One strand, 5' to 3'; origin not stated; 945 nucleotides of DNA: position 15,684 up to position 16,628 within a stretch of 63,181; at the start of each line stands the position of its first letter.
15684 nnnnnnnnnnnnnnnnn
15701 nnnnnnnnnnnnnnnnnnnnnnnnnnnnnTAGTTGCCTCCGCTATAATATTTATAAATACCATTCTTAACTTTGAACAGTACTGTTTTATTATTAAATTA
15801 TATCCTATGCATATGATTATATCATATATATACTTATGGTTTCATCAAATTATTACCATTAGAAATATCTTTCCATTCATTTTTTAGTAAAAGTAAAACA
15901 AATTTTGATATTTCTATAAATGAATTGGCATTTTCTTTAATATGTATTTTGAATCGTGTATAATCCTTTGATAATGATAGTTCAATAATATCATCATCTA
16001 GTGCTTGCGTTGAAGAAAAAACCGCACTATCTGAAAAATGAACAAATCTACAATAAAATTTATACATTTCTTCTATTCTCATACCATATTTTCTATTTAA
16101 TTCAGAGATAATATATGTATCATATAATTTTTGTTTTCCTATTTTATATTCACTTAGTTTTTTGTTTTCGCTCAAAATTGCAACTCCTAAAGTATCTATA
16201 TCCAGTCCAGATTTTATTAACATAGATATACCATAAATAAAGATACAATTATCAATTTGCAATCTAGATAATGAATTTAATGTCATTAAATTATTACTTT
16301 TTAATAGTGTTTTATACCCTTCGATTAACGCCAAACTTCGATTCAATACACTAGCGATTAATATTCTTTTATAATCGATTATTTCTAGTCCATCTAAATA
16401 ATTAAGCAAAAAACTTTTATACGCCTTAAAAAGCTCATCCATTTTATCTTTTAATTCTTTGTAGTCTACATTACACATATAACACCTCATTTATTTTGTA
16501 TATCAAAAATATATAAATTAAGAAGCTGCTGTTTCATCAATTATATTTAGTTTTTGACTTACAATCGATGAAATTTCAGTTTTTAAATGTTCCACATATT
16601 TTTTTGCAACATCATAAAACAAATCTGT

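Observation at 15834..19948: Ppl-like PHP+ABC-ATPase embedded in a four-gene cluster with two paralogous helical partners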

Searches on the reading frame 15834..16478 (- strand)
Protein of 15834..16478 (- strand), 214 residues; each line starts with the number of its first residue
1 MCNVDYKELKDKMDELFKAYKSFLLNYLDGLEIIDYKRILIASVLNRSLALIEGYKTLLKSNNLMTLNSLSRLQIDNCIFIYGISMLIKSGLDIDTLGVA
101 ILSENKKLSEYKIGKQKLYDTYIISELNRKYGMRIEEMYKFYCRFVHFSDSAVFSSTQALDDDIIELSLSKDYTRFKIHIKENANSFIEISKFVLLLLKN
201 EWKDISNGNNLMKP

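Call 3: search_protein_families(library=padloc, proteins=[window:15834-16478:-], max_evalue=0.1)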
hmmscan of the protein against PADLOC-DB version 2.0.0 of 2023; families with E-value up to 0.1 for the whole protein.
window:15834-16478:- (214 aa): 0 families

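Call 4: search_protein_families(library=pfam, proteins=[window:15834-16478:-], max_evalue=0.1)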
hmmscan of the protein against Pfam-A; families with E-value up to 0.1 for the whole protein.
window:15834-16478:- (214 aa): 1 family
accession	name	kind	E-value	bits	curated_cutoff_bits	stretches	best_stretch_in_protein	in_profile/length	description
PF19260.4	DUF5903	-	0.033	14.6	25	0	96-142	84-128/129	Family of unknown function (DUF5903)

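Call 6: search_protein_families(library=ncbifam, proteins=[window:15834-16478:-], max_evalue=0.1)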
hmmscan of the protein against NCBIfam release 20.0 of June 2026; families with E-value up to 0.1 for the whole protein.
window:15834-16478:- (214 aa): 0 families

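Call 25: find_homologous_proteins(query=window:15834-16478:-, max_evalue=0.001)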
Query window:15834-16478:- (214 aa): 79 proteins with E <= 0.001 among 402 candidates.
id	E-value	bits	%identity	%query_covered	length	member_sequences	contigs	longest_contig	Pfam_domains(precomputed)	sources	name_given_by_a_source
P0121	1.1e-130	452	100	100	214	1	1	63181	-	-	-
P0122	3.7e-117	407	90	100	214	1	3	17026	-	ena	-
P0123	2.5e-116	405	89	100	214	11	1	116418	-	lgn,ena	-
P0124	5.0e-116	404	89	100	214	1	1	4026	-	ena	-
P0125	1.8e-115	402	89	100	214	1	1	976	-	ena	-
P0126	3.1e-115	401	87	100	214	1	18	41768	-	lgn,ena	-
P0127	3.4e-115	401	89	100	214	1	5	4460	-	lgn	-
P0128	3.7e-115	401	88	100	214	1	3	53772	-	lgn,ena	-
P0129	4.1e-115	401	88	100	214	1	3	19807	-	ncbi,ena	-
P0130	4.7e-115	401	87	100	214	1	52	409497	-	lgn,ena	-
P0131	7.4e-115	400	87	100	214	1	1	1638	-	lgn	-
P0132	8.4e-115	400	87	100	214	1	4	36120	-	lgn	-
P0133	9.7e-115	399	87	100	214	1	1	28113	-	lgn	-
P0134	1.2e-114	399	87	100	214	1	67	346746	-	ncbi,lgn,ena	-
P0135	1.4e-114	399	87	100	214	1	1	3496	-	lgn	-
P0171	7.3e-72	260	58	100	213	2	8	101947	-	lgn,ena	-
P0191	4.5e-52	195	48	93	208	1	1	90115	-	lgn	-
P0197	2.2e-48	183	45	97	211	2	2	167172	-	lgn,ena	-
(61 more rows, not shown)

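Call 27: find_encoding_contigs(protein=P0171, flank=6000, max_places=4)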
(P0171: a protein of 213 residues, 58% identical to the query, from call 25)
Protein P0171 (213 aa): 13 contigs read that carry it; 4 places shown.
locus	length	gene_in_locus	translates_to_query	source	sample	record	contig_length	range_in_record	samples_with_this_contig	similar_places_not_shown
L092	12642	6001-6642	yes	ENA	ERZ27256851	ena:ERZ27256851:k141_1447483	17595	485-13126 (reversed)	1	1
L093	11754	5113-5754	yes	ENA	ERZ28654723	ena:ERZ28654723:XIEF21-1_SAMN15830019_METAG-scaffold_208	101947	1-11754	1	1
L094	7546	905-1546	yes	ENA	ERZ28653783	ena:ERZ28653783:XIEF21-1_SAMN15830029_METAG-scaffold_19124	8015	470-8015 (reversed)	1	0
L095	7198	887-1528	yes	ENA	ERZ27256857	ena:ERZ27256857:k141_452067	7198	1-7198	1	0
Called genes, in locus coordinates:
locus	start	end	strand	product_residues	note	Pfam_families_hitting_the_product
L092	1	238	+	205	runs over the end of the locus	PF01726:LexA_DNA_bind, PF00717:Peptidase_S24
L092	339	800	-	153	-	PF01797:Y1_Tnp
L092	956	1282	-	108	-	-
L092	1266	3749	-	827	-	PF13304:AAA_21 (faint)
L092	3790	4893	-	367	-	PF20731:RE_NgoFVII_C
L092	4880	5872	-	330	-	PF00145:DNA_methylase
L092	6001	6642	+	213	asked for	-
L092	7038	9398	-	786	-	PF22548:AEP-TOTE, PF00271:Helicase_C (faint), PF00270:DEAD, PF04851:ResIII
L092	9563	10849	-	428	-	PF13173:AAA_14, PF13635:DUF4143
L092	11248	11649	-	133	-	PF01797:Y1_Tnp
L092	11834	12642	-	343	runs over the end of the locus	PF02557:VanY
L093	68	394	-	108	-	-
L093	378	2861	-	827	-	PF13304:AAA_21 (faint)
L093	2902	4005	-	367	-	PF20731:RE_NgoFVII_C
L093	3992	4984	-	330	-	PF00145:DNA_methylase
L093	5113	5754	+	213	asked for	-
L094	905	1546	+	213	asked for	-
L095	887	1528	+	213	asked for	-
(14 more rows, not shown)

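Call 28: find_encoding_contigs(protein=P0197, flank=6000, max_places=3)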
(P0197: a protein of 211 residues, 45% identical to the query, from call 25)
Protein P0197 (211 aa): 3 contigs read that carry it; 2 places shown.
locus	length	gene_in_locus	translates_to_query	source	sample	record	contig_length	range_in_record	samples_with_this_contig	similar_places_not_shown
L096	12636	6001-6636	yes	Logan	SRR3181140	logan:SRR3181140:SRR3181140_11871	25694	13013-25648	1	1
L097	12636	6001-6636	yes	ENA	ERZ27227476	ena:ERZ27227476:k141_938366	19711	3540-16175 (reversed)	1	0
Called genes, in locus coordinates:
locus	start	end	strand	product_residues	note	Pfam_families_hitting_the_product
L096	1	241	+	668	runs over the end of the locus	PF01555:N6_N4_Mtase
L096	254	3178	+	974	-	PF04851:ResIII, PF00270:DEAD, PF19778:RE_endonuc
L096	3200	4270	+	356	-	-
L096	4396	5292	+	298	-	PF19952:DUF6414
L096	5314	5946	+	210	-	-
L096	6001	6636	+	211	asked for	-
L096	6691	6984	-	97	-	-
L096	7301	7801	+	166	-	PF13419:HAD_2, PF09419:PGP_phosphatase (faint), PF00702:Hydrolase (weak), PF13242:Hydrolase_like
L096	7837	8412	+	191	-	PF01553:Acyltransferase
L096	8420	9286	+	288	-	PF00781:DAGK_cat, PF19279:YegS_C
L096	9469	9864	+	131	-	-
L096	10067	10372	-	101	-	PF13673:Acetyltransf_10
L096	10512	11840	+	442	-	-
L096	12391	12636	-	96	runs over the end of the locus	?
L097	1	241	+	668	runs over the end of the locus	PF01555:N6_N4_Mtase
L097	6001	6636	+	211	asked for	-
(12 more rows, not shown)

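Call 29: find_encoding_contigs(protein=P0191, flank=6000, max_places=3)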
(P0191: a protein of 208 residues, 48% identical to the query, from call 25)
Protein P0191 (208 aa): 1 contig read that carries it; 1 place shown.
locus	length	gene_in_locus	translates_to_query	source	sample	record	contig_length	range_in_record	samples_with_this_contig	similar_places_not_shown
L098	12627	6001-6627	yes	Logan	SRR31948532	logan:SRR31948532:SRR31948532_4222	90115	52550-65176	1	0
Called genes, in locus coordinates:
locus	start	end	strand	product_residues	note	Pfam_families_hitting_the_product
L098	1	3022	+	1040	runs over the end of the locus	PF09565:RE_NgoFVII, PF13091:PLDc_2, PF00270:DEAD (weak), PF04851:ResIII, PF18766:SWI2_SNF2 (weak), PF00271:Helicase_C, PF11907:DUF3427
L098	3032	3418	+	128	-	PF00293:NUDIX, PF14815:NUDIX_4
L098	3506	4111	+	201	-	-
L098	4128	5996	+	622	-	PF13245:AAA_19 (faint), PF04851:ResIII (faint), PF09848:SLFN-g3_helicase, PF13401:AAA_22 (weak)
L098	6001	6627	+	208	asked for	-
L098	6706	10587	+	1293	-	-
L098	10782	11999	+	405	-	PF07690:MFS_1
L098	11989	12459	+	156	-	PF13641:Glyco_tranf_2_3, PF00535:Glycos_transf_2, PF10111:Glyco_tranf_2_2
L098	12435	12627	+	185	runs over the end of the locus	-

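Call 52: search_protein_families(library=pfam, alignment_id=A2, max_evalue=0.01)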
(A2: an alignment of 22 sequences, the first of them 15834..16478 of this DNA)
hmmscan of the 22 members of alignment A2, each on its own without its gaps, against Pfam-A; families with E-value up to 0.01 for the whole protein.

A. member 1, window:15834-16478:- (214 aa): 0 families

B. families by the number of members that match (of 22 scanned): 1 family
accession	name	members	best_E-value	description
PF12844.13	HTH_19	1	0.0049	Helix-turn-helix domain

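Call 69: search_protein_families(library=padloc, proteins=[L092:1266-3749:-, L092:956-1282:-], max_evalue=0.01)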
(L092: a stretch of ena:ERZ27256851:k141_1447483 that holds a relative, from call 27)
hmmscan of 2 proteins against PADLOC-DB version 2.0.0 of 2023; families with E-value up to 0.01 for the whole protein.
L092:1266-3749:- (827 aa): 5 families
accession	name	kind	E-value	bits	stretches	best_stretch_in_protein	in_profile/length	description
PDLC02980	AriA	-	1.4e-09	36.4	1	289-755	1-303/304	-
PDLC04168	GajA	-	1.6e-05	21.8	0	710-772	276-339/570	-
PDLC04135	mad3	-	4.3e-05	21.2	1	278-798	13-370/374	mads_3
PDLC04164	AriA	-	9.7e-05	20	1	678-764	163-245/253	-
PDLC04140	mad8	-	0.00047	17.8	0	289-483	29-150/314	mads_8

L092:956-1282:- (108 aa): 0 families

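Call 77: predict_structure(alignment_id=A2)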
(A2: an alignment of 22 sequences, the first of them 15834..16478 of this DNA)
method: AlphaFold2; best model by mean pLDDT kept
length: 214 residues; sequences in the alignment: 22
mean_pLDDT: 87.4   pTM: 0.84
mean pLDDT of the five models: 87.4, 86.7, 84.8, 84.7, 84.3
residues with pLDDT >= 90: 135; 70-90: 50; 50-70: 28; < 50: 1
segments of 3 or more residues with pLDDT < 50: none
pLDDT, mean of each block of 10 residues (from residue 1): 82 97 85 84 96 96 89 97 97 94 93 94 96 87 67 61 67 81 94 97 89 70
secondary structure, 60 per line:
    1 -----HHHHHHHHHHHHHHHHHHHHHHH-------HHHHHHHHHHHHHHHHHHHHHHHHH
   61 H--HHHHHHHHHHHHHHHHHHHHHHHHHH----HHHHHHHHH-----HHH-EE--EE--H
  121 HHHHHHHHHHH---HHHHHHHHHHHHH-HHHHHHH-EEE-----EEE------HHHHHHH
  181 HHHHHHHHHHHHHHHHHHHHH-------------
elements in order: H6-28 H36-61 H64-89 H94-102 H120-131 H135-147 H149-155 E157-159 E165-167 H174-201

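Call 79: search_protein_representatives(alignment_id=A2)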
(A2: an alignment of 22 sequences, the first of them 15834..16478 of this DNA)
Query: 22 sequences, 213 profile positions. Proteins with E-value up to 0.001 (for the whole library): 595; up to 1e-10: 113; up to 1e-30: 7. The best 150 are listed.
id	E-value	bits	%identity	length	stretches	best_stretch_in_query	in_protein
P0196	2.9e-82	291.6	-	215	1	4-211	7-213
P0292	1.2e-66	240.5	-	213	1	5-211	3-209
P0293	6.4e-52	192.5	-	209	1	5-209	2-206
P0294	2.1e-51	190.8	-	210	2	35-165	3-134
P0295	4.6e-45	170.0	-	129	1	5-128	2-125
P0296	1.1e-36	142.7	-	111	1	4-101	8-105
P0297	7.9e-34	133.3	-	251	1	79-213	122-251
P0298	3.8e-28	114.8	-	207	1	5-201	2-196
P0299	1.4e-26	109.6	-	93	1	118-196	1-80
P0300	2.4e-25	105.6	-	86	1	26-107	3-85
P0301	2.7e-24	102.2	-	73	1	138-209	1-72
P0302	2.5e-23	99.0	-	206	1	5-207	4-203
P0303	9.3e-22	93.9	-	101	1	3-89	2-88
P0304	6.8e-21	91.1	-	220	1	5-161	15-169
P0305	3.6e-20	88.7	-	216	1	39-203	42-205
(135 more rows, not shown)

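Call 81: fold_search(model_id=the predicted structure, library=pdb)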
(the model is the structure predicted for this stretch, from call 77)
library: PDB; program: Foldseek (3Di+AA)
matches with E <= 10: 382; with E <= 0.001: 0
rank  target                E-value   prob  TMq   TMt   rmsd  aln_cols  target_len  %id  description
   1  8d9p                  3.1e-01  0.25  0.22  0.24  21.7       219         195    9  De Novo Photosynthetic Reaction Center Protein Equipped with Heme B and Mn(II) cations (released 2022-09-28)
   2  3sog                  4.2e-01  0.38  0.28  0.30  27.7       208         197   12  Crystal structure of the BAR domain of human Amphiphysin, isoform 1 (released 2011-07-13)
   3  9ly3_R                4.2e-01  0.25  0.30  0.22  18.0       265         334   11  A Cryo-EM structure of LA-PTH-PTH1R-V2RT-Beta-arrestin1 complex (state 2 conformation) (released 2026-03-04)
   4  9fed                  5.6e-01  0.21  0.22  0.25  20.9       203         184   12  Single-chain chimeric protein mimicking the interaction between HR1 and HR2 in HIV gp41 (released 2025-05-28)
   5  5vju                  5.6e-01  0.12  0.18  0.20  22.6       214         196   11  De Novo Photosynthetic Reaction Center Protein Variant Equipped with His-Tyr H-bond, Heme B, and Cd(II) ions (released 2018-04-25)
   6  6b73_A                5.9e-01  0.14  0.21  0.17  14.4       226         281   12  Crystal Structure of a nanobody-stabilized active state of the kappa-opioid receptor (released 2018-01-17)
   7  8oyy_B                6.2e-01  0.41  0.31  0.29   9.9       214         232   14  De novo designed soluble GPCR-like fold GLF_32 (released 2023-10-18)
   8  4e40                  6.2e-01  0.16  0.25  0.23  28.1       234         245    9  The haptoglobin-hemoglobin receptor of Trypanosoma congolense (released 2013-01-16)
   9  8wvu_A                6.5e-01  0.33  0.34  0.13  13.6       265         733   12  Cryo-EM structure of LGR4 in complex with Rspo1 and RNF43 (released 2024-10-30)
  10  3qbv_D                6.5e-01  0.12  0.19  0.16  14.2       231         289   11  Structure of designed orthogonal interaction between CDC42 and nucleotide exchange domains of intersectin (released 2012-02-08)
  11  6z0c_C                6.8e-01  0.11  0.17  0.18  21.6       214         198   10  Structure of in silico modelled artificial Maquette-3 protein (released 2021-03-17)
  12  6z0c_A                7.5e-01  0.11  0.17  0.18  21.8       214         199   14  Structure of in silico modelled artificial Maquette-3 protein (released 2021-03-17)
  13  3zcj_C                8.3e-01  0.10  0.18  0.20  20.7       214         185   13  Crystal structure of Helicobacter pylori T4SS protein CagL in a tetragonal crystal form with a helical RGD-motif (6 Mo (released 2013-10-09)
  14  8qae_A                8.7e-01  0.09  0.18  0.18  17.2       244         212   14  X-ray crystal structure of a de novo designed single-chain antiparallel 6-helix alpha-helical barrel, sc-apCC-6-SLLA (released 2024-07-03)
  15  2vrw_B                9.1e-01  0.13  0.20  0.14  14.3       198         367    9  Critical structural role for the PH and C1 domains of the Vav1 exchange factor (released 2008-06-17)
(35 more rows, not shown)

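Call 82: search_protein_families(library=pfam, alignment_id=A5, max_evalue=0.001)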
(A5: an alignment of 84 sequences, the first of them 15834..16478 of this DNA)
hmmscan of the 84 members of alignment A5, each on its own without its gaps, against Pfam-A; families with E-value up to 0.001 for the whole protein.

A. member 1, window:15834-16478:- (214 aa): 0 families

B. families by the number of members that match (of 84 scanned): 8 families
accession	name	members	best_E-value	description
PF18928.5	DUF5677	6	2.3e-06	Family of unknown function (DUF5677)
PF01381.28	HTH_3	2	1e-09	Helix-turn-helix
PF13560.12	HTH_31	2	1.2e-07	Helix-turn-helix domain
PF00583.31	Acetyltransf_1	1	1.3e-05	Acetyltransferase (GNAT) family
PF12844.13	HTH_19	1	0.00013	Helix-turn-helix domain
PF09440.15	eIF3_N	1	0.00022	eIF3 subunit 6 N terminal domain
PF13744.12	HTH_37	1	0.00039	Helix-turn-helix domain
PF03020.21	LEM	1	0.00084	LEM domain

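Call 101: find_encoding_contigs(protein=P0134, flank=5000, max_places=6)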
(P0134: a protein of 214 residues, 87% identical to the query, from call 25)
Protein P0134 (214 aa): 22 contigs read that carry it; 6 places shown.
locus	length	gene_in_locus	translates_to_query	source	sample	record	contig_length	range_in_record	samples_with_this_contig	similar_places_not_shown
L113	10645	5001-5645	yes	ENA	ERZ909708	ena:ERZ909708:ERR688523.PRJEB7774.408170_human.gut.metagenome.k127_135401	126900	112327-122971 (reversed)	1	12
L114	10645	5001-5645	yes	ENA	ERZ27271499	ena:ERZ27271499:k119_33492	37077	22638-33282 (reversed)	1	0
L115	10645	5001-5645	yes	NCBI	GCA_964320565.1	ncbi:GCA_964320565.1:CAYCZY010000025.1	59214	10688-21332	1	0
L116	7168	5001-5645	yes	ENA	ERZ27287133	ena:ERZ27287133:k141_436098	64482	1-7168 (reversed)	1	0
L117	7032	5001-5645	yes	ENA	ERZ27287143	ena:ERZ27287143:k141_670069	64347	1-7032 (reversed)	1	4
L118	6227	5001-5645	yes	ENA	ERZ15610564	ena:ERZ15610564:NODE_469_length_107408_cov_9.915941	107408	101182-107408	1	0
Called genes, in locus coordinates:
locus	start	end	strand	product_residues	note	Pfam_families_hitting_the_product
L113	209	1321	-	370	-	PF20731:RE_NgoFVII_C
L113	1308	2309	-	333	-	PF00145:DNA_methylase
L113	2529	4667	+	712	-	PF02463:SMC_N (faint), PF13304:AAA_21 (faint)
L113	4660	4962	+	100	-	-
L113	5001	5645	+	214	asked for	-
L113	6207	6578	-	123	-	-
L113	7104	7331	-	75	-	PF01809:YidD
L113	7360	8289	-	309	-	PF00664:ABC_membrane (weak)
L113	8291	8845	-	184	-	PF06130:PTAC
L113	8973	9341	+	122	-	PF09671:Spore_GerQ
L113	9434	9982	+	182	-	PF04011:LemA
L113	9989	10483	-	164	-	PF06541:ABC_trans_CmpB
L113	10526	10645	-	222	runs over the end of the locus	PF03167:UDG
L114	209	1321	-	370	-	PF20731:RE_NgoFVII_C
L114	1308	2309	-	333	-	PF00145:DNA_methylase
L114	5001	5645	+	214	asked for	-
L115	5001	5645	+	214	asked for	-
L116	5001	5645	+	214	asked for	-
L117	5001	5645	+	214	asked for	-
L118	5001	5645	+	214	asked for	-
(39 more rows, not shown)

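Call 102: find_encoding_contigs(protein=P0130, flank=5000, max_places=6)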
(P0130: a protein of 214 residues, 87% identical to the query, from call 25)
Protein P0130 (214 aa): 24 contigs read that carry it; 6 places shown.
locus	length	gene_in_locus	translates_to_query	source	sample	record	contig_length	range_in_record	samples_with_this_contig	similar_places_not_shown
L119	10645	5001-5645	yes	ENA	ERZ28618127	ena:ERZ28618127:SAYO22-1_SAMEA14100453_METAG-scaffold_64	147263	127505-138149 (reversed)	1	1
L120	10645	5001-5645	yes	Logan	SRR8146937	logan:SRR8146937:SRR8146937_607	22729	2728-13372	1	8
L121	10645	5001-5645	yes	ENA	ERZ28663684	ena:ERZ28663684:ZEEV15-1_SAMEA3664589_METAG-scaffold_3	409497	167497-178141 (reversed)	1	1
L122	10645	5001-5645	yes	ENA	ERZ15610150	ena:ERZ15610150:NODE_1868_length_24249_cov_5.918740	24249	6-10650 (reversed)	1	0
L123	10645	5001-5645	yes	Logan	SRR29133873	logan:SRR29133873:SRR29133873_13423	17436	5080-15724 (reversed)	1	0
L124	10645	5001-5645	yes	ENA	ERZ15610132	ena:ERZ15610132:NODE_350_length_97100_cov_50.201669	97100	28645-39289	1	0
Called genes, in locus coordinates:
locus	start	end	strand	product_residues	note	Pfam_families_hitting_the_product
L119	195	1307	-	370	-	PF20731:RE_NgoFVII_C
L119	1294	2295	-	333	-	PF00145:DNA_methylase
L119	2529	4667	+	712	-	PF02463:SMC_N (faint), PF13304:AAA_21 (faint)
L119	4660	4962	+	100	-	-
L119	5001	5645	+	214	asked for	-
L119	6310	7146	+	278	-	PF02661:Fic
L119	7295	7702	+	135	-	PF13673:Acetyltransf_10, PF00583:Acetyltransf_1, PF13527:Acetyltransf_9 (weak), PF13508:Acetyltransf_7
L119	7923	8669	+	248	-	-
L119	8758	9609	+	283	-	PF02498:Bro-N (weak)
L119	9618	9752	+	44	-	-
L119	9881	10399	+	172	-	PF18742:DpnII-MboI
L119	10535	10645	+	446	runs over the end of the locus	PF13328:HD_4, PF01966:HD (weak), PF13521:AAA_28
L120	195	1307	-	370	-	PF20731:RE_NgoFVII_C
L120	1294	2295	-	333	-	PF00145:DNA_methylase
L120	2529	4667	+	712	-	PF02463:SMC_N (faint), PF13304:AAA_21 (faint)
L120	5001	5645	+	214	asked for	-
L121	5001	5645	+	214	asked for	-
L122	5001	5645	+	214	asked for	-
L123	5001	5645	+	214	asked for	-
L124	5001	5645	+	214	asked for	-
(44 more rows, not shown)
